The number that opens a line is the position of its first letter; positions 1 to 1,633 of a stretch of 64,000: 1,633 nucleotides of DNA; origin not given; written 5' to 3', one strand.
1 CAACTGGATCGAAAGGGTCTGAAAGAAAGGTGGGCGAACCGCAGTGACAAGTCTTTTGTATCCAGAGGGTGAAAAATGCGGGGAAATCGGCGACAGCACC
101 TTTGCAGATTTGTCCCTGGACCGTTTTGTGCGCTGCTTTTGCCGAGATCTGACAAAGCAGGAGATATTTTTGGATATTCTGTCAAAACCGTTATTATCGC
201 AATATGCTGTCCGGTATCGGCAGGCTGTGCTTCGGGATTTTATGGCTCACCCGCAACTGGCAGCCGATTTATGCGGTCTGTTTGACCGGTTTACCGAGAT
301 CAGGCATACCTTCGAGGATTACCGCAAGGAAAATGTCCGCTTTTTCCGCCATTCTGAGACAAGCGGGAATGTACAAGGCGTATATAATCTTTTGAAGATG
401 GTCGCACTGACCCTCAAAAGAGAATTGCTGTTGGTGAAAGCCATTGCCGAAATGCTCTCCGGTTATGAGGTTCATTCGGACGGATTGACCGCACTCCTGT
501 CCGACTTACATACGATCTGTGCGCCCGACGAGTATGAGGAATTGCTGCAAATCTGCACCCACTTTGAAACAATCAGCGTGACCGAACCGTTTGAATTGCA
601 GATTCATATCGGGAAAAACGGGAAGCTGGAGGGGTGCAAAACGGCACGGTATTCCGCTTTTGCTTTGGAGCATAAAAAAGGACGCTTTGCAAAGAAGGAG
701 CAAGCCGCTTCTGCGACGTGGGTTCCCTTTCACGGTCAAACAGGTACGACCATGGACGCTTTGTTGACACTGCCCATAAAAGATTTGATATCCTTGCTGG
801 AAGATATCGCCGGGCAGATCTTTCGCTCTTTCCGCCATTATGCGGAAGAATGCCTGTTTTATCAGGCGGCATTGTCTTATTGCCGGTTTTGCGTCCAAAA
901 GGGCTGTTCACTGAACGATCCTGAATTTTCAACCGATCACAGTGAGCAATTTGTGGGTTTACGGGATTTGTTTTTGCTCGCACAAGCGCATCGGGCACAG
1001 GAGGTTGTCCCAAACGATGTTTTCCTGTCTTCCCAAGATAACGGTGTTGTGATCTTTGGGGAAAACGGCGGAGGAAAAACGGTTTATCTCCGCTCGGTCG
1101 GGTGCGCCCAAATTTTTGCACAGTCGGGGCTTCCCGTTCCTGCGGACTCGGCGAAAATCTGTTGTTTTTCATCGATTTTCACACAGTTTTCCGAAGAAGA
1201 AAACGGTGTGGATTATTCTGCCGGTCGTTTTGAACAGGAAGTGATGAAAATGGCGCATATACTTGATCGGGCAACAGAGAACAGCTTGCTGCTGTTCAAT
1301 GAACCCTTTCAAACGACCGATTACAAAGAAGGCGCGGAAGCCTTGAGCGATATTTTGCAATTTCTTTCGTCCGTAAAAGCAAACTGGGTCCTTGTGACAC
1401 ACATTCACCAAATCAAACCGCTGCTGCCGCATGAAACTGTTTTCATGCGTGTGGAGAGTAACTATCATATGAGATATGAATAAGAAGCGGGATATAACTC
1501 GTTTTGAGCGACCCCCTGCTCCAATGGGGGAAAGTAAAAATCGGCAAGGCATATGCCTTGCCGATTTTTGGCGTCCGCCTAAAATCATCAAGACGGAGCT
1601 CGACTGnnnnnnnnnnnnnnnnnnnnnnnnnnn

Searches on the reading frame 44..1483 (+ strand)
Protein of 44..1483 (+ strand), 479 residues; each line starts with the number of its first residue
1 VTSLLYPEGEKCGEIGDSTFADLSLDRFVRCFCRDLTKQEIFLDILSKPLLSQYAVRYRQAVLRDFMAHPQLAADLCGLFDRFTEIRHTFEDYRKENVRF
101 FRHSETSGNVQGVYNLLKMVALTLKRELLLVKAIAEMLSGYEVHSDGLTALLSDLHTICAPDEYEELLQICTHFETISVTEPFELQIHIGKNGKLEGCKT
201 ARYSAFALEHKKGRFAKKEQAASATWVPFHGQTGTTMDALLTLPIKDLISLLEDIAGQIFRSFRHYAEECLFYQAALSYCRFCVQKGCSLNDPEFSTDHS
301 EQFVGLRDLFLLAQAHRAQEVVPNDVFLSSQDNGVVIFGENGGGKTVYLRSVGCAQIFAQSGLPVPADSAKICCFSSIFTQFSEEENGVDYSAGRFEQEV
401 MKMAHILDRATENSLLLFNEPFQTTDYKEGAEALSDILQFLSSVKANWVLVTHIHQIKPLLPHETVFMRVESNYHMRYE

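Call 56: search_protein_families(library=pfam, proteins=[window:44-1483:+], max_evalue=0.001)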
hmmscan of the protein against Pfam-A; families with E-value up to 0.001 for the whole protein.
window:44-1483:+ (479 aa): 1 family
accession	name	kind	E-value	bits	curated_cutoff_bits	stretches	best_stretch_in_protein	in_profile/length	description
PF00488.27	MutS_V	-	1.1e-19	71.6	30.2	1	336-463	2-129/188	MutS domain V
